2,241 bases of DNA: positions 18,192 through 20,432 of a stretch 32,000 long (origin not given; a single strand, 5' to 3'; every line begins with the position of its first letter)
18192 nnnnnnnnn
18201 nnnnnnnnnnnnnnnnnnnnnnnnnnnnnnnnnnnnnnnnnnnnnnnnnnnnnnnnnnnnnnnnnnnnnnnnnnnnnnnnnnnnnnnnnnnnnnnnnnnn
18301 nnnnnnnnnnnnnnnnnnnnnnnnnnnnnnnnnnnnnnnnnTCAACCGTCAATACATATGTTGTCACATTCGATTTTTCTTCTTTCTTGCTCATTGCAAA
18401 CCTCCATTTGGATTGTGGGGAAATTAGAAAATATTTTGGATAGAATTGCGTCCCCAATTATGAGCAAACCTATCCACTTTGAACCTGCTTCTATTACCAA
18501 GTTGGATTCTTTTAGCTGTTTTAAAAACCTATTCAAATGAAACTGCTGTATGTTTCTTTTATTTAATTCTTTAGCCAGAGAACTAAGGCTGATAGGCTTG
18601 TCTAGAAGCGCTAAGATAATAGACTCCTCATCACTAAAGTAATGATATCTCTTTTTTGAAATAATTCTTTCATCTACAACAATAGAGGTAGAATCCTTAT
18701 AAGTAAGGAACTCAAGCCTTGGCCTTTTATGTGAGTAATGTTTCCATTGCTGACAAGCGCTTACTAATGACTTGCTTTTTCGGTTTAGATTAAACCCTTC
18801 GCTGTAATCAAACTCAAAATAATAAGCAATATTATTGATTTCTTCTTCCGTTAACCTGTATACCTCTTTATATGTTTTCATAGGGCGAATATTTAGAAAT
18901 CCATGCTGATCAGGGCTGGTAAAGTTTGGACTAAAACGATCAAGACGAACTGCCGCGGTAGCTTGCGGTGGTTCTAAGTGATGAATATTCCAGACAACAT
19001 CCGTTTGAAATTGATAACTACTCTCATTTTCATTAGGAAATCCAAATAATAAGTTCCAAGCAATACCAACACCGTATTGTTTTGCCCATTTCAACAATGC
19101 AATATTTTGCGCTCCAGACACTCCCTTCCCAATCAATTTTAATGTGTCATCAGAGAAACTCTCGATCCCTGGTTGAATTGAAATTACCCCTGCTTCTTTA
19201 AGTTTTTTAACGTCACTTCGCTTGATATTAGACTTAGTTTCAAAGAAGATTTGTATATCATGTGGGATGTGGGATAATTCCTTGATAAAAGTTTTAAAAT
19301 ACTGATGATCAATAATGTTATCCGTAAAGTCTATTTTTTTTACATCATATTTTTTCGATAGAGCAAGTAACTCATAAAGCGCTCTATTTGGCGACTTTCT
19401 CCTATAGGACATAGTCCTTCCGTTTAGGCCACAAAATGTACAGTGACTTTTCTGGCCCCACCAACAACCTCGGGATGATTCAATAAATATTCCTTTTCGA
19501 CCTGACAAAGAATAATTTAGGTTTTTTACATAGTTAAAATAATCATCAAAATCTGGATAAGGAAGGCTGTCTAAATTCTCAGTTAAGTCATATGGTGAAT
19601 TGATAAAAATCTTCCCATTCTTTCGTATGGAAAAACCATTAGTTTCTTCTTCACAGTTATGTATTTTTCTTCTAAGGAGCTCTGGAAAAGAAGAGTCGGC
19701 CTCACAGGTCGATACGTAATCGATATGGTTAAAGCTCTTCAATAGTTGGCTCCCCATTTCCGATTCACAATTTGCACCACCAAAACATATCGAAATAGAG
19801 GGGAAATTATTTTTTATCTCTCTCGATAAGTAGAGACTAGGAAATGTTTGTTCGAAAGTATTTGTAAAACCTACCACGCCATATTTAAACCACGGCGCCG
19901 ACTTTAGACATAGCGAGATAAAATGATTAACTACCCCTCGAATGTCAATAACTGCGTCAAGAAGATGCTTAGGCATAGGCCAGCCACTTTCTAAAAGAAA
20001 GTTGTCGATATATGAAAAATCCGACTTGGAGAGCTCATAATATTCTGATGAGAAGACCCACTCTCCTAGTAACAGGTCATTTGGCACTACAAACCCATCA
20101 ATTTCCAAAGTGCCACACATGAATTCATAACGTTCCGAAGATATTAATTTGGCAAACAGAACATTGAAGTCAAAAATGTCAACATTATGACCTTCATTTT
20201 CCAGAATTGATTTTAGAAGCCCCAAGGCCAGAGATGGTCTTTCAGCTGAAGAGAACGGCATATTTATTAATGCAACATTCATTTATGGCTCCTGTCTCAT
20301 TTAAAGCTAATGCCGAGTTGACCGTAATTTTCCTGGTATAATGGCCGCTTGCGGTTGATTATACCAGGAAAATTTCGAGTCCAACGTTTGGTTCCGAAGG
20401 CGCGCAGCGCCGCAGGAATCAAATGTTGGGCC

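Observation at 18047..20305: Second cassette: TIGR03975-like B12-rSAM with a built-in RRE-like domain and an overlapping 115 aa Pro/Gln/Thr-rich partner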

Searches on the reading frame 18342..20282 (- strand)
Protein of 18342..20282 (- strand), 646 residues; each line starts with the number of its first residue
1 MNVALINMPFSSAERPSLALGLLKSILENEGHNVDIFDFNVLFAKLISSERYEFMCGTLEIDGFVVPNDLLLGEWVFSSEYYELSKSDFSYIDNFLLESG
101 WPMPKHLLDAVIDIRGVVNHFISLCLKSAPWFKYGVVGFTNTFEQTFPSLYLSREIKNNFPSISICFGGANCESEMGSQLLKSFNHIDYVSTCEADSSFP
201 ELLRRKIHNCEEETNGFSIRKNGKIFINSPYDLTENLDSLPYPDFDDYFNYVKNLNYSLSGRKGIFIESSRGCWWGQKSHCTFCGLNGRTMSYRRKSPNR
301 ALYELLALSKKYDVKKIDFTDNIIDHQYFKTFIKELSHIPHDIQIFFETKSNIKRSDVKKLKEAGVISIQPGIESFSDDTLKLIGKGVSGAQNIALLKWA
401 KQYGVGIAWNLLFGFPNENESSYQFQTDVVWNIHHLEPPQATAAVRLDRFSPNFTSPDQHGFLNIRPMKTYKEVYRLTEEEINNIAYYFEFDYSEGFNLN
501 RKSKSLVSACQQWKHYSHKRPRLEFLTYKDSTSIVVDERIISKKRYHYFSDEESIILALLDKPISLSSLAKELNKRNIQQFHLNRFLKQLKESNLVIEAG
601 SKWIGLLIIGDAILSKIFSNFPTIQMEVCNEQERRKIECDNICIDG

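Call 5: search_protein_families(library=ncbifam, proteins=[window:18342-20282:-], max_evalue=0.01)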
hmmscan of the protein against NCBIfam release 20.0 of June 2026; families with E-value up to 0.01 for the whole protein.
window:18342-20282:- (646 aa): 17 families
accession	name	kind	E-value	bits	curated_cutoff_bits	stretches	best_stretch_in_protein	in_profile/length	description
TIGR03975.1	rSAM_ocin_1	subfamily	8.2e-180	599.3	281.85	1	3-606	1-604/606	RiPP maturation radical SAM C-methyltransferase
TIGR03471.1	HpnJ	equivalog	5.5e-20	71.7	577.6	1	147-423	81-355/472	hopanoid biosynthesis associated radical SAM protein HpnJ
NF050148.1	rSAM_ApyD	equivalog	1.9e-19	69.5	750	1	136-430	77-363/645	RiPP biosynthesis radical SAM protein ApyD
TIGR04072.2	rSAM_ladder_B12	equivalog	5.4e-15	55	360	1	263-424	179-340/443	lipid biosynthesis B12-binding/radical SAM protein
TIGR04385.1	B12_rSAM_cofa1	equivalog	9.1e-15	54.8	450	1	156-434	93-365/438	B12 lower ligand biosynthesis radical SAM protein BzaD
TIGR02026.1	BchE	equivalog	9.7e-15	54.4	481.35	1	156-423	86-355/497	magnesium-protoporphyrin IX monomethyl ester anaerobic oxidative cyclase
NF038361.1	rSAM_Sden_1168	equivalog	7.2e-14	51.2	575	1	134-421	141-439/560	Sden_1168 family B12-binding radical SAM P-methyltransferase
TIGR04014.1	B12_SAM_MJ_0865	equivalog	5.4e-12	45.2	360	1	179-431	83-334/434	methyl-coenzyme M reductase glutamine C-methyltransferase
TIGR04367.1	HpnR_B12_rSAM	equivalog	1.8e-10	40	650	1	132-413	59-333/490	hopanoid C-3 methylase HpnR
NF033712.0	B12_rSAM_KedN5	subfamily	1.2e-07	30.4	700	1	153-423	82-360/624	KedN5 family methylcobalamin-dependent radical SAM C-methyltransferase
TIGR04479.1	bcpD_PhpK_rSAM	subfamily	5.9e-07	28.2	600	1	265-428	242-404/504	PhpK family radical SAM P-methyltransferase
TIGR00539.1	hemN_rel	equivalog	9.5e-07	28.2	205.4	1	339-423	83-169/361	radical SAM family heme chaperone HemW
TIGR04295.1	B12_rSAM_oligo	hypoth_equivalog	1.6e-06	27.1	400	1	261-386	197-314/422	TIGR04295 family B12-binding domain-containing radical SAM protein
TIGR04013.1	B12_SAM_MJ_1487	hypoth_equivalog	5e-06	25.6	251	0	167-286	75-169/382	TIGR04013 family B12-binding domain/radical SAM domain-containing protein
TIGR01210.1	TIGR01210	equivalog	0.00025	20.4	212.15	1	267-414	19-178/313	archaeosine biosynthesis radical SAM protein RaSEA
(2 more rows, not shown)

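Call 6: search_protein_families(library=pfam, proteins=[window:18342-20282:-], max_evalue=0.01)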
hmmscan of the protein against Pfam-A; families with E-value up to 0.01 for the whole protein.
window:18342-20282:- (646 aa): 2 families
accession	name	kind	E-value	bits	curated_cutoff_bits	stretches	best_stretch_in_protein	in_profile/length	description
PF04055.27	Radical_SAM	-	9.9e-18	65.3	29.5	1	268-422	2-158/166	Radical SAM superfamily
PF02310.24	B12-binding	-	0.0014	18.9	32.1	0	132-202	50-120/121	B12 binding domain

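Call 16: find_encoding_contigs(protein=window:18342-20282:-, flank=10000, max_places=6)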
Protein window:18342-20282:- (646 aa): 1 contig read that carries it; 1 place shown.
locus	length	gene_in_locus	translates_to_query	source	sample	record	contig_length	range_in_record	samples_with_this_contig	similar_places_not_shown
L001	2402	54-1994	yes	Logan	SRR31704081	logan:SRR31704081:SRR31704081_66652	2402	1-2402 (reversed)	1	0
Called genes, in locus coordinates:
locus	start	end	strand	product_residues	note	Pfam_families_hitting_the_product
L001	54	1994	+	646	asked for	PF04055:Radical_SAM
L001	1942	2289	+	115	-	-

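Call 23: find_homologous_proteins(query=window:18342-20282:-, max_evalue=1e-50)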
Query window:18342-20282:- (646 aa): 7880 proteins with E <= 1e-50 among 8000 candidates; the best 120 are listed.
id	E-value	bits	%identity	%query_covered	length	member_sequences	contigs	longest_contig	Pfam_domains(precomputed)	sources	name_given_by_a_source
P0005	0.0e+0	1495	100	100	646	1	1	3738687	PF04055.28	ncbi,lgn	ncbi:MAG: RiPP maturation radical SAM C-methyltransferase [Candidatus Electrothrix sp. YB6]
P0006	1.6e-213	729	52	94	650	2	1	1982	PF04055.28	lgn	-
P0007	8.5e-213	727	50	93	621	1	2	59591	PF04055.28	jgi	jgi:ribosomal peptide maturation radical SAM protein 1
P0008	3.2e-152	527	40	98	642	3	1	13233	PF04055.28,PF02310.25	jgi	-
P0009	2.4e-147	511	40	98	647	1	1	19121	PF04055.28,PF02310.25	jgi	jgi:ribosomal peptide maturation radical SAM protein 1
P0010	4.0e-147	510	38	99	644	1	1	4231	PF04055.28,PF02310.25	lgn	-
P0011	3.3e-146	507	39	96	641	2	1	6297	PF04055.28,PF02310.25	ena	-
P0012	2.8e-145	504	40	93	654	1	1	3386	PF04055.28,PF02310.25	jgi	jgi:ribosomal peptide maturation radical SAM protein 1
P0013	3.5e-145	503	40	96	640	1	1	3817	PF04055.28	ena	-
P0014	1.2e-143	498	41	97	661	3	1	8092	PF04055.28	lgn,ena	-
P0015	2.9e-142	494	38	95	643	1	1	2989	PF04055.28,PF02310.25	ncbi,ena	-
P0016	5.6e-141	490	39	96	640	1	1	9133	PF04055.28,PF02310.25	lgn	-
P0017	1.4e-140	488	39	95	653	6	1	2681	PF04055.28,PF02310.25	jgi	jgi:ribosomal peptide maturation radical SAM protein 1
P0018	4.4e-140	487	40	95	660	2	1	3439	PF04055.28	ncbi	-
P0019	2.3e-138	481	40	95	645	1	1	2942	PF04055.28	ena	-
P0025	1.3e-134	469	37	96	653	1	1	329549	PF04055.28,PF02310.25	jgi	jgi:ribosomal peptide maturation radical SAM protein 1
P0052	4.5e-129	450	38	94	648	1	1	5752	PF04055.28,PF05402.19,PF02310.25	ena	-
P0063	4.7e-128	447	38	94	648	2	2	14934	PF04055.28,PF05402.19,PF02310.25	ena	-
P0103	1.6e-125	439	37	94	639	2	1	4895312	PF04055.28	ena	-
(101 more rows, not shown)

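Call 24: find_encoding_contigs(protein=P0009, flank=5000, max_places=2)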
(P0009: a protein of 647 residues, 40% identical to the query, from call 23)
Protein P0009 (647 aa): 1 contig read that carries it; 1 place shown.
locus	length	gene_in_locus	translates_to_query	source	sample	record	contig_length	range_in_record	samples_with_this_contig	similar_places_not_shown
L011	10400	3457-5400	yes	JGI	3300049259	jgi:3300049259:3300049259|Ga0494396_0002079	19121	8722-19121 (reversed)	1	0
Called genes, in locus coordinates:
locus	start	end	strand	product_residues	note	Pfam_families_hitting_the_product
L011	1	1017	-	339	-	?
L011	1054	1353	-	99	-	PF00166:Cpn10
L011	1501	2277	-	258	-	PF09948:PpoB2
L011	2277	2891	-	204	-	PF07040:DUF1326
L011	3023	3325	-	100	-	-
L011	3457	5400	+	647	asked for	PF02310:B12-binding, PF04055:Radical_SAM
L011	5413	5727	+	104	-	-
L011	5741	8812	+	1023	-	PF08937:ThsB_TIR, PF13676:TIR_2, PF25174:Beta-prop_THOC3, PF24796:WDR55, PF24814:WD40_Prp19, PF25173:Beta-prop_WDR3_1st, PF23381:Beta-prop_IFT122_1st, PF25172:Beta-prop_WDR3_2nd, +56 more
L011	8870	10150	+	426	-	PF00108:Thiolase_N, PF02803:Thiolase_C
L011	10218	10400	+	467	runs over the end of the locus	PF00324:AA_permease, PF13520:AA_permease_2, PF13906:AA_permease_C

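Call 25: find_encoding_contigs(protein=P0008, flank=5000, max_places=2)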
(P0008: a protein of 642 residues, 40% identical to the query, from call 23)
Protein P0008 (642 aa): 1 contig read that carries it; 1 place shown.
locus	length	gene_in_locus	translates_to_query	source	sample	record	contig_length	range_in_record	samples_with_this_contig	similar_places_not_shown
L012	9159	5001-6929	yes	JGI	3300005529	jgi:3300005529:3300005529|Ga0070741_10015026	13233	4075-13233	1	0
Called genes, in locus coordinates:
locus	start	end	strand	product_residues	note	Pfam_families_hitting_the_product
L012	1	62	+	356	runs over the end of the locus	PF13505:OMP_b-brl (weak), PF00691:OmpA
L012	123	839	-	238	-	-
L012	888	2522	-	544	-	PF00118:Cpn60_TCP1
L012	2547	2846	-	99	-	PF00166:Cpn10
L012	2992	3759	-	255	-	PF09948:PpoB2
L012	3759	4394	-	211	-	PF07040:DUF1326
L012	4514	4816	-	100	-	-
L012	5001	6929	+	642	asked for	PF02310:B12-binding (weak), PF04055:Radical_SAM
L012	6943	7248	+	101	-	-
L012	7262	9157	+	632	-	?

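Call 31: search_protein_families(library=pfam, proteins=[P0052, P0063, P0007, P0006, P0009], max_evalue=1)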
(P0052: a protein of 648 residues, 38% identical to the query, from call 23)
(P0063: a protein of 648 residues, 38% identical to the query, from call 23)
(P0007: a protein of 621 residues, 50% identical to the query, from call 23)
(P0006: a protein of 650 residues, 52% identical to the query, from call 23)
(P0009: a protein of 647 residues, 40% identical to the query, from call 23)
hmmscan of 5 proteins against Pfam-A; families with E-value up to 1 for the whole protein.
P0052 (648 aa): 4 families
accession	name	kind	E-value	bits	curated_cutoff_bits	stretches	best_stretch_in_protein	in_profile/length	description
PF04055.27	Radical_SAM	-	2.4e-16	60.8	29.5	1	268-429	2-165/166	Radical SAM superfamily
PF02310.24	B12-binding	-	2.7e-07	30.9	32.1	1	121-197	44-120/121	B12 binding domain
PF05402.18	PqqD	-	1.4e-05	25.8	23.4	1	545-598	11-66/67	Coenzyme PQQ synthesis protein D (PqqD)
PF05823.17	Gp-FAR-1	-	0.13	13.1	29.2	1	293-365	3-75/149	Nematode fatty acid retinoid binding protein (Gp-FAR-1)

P0063 (648 aa): 3 families
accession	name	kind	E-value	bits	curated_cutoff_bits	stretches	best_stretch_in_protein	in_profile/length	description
PF04055.27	Radical_SAM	-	8.3e-17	62.3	29.5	1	268-429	2-165/166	Radical SAM superfamily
PF02310.24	B12-binding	-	4.4e-07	30.2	32.1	1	118-197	41-120/121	B12 binding domain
PF05402.18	PqqD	-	8.3e-06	26.5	23.4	1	544-598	10-66/67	Coenzyme PQQ synthesis protein D (PqqD)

P0007 (621 aa): 3 families
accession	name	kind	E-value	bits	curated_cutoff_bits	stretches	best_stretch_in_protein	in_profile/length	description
PF04055.27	Radical_SAM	-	8e-11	42.8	29.5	1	265-423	4-164/166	Radical SAM superfamily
PF13812.12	PPR_3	-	0.0067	16.9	25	1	16-49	2-35/63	Pentatricopeptide repeat domain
PF02310.24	B12-binding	-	0.0075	16.5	32.1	0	130-196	54-120/121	B12 binding domain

P0006 (650 aa): 5 families
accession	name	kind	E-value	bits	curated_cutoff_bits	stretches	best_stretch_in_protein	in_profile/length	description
PF04055.27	Radical_SAM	-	5.4e-11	43.4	29.5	1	294-450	4-162/166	Radical SAM superfamily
PF02310.24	B12-binding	-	0.00031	21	32.1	1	114-225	19-120/121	B12 binding domain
PF13812.12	PPR_3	-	0.0027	18.2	25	1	45-79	2-36/63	Pentatricopeptide repeat domain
PF22530.2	Terminase-T7_RNaseH-like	-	0.16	12.7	27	1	322-369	36-82/108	Terminase Bacteriophage T7, Ribonuclease H-like domain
PF11193.13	DUF2812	-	0.19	12.4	27.8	0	498-543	26-72/110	Protein of unknown function (DUF2812)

P0009 (647 aa): 3 families
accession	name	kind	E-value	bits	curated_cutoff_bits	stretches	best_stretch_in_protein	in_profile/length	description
PF04055.27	Radical_SAM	-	5.8e-16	59.5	29.5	1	276-431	2-159/166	Radical SAM superfamily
PF02310.24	B12-binding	-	4.6e-09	36.6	32.1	1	129-209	41-121/121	B12 binding domain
PF19864.5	Radical_SAM_N2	-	0.0042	17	29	1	137-215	47-128/151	Radical SAM proteins, N-terminal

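Call 32: search_protein_families(library=padloc, proteins=[window:18342-20282:-], max_evalue=0.01)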
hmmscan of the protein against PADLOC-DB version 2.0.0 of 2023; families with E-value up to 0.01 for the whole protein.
window:18342-20282:- (646 aa): 0 families

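Call 54: search_solved_structures(query=window:18345-20282:-, max_evalue=0.001)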
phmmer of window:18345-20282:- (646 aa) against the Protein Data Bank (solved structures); distinct sequences matched with E-value up to 0.001: 0.

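Call 103: find_encoding_contigs(protein=P0025, flank=6000, max_places=1)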
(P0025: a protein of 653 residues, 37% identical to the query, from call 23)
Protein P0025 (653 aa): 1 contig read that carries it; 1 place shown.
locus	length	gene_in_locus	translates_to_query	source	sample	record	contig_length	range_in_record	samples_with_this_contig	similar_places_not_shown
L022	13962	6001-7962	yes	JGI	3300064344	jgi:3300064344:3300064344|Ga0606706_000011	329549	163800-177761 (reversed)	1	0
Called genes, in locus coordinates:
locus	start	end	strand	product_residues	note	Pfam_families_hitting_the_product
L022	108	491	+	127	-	-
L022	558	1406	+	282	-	PF05721:PhyH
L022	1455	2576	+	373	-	PF00266:Aminotran_5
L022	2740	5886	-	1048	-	PF08937:ThsB_TIR, PF13676:TIR_2, PF25174:Beta-prop_THOC3, PF25175:Beta-prop_WDR5, PF24814:WD40_Prp19, PF23381:Beta-prop_IFT122_1st, PF23414:Beta-prop_EML_2, PF24814:WD40_Prp19, +26 more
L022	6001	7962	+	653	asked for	PF02310:B12-binding (faint), PF04055:Radical_SAM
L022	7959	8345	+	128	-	-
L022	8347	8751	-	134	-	PF17775:YchJ_M-like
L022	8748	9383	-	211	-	PF06080:DUF938, PF13649:Methyltransf_25 (weak)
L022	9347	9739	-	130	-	PF01124:MAPEG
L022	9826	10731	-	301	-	PF00561:Abhydrolase_1, PF12697:Abhydrolase_6, PF12146:Hydrolase_4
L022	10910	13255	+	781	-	PF04851:ResIII, PF00176:SNF2-rel_dom, PF00270:DEAD, PF00271:Helicase_C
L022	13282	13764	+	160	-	PF04461:YajQ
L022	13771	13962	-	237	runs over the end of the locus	PF01479:S4, PF00849:PseudoU_synth_2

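Call 104: find_encoding_contigs(protein=P0103, flank=6000, max_places=1)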
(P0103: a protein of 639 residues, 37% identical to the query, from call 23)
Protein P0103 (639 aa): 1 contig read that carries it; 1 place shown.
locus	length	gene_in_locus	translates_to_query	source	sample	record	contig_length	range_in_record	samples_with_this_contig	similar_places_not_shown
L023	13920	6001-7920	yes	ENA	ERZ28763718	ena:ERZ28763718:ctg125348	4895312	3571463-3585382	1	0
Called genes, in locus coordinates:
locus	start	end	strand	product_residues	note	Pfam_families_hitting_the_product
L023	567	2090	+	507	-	PF00264:Tyrosinase, PF12142:PPO1_DWL, PF25271:DUF7868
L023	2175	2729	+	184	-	-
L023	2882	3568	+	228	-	-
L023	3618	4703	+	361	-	PF13384:HTH_23, PF13518:HTH_28 (weak), PF13551:HTH_29 (weak), PF13565:HTH_32, PF13358:DDE_3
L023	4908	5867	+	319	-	-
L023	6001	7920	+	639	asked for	PF04055:Radical_SAM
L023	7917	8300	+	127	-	-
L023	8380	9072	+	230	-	-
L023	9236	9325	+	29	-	-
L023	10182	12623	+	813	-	PF22548:AEP-TOTE, PF00270:DEAD, PF04851:ResIII, PF00271:Helicase_C (weak)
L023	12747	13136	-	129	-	PF01850:PIN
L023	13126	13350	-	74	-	-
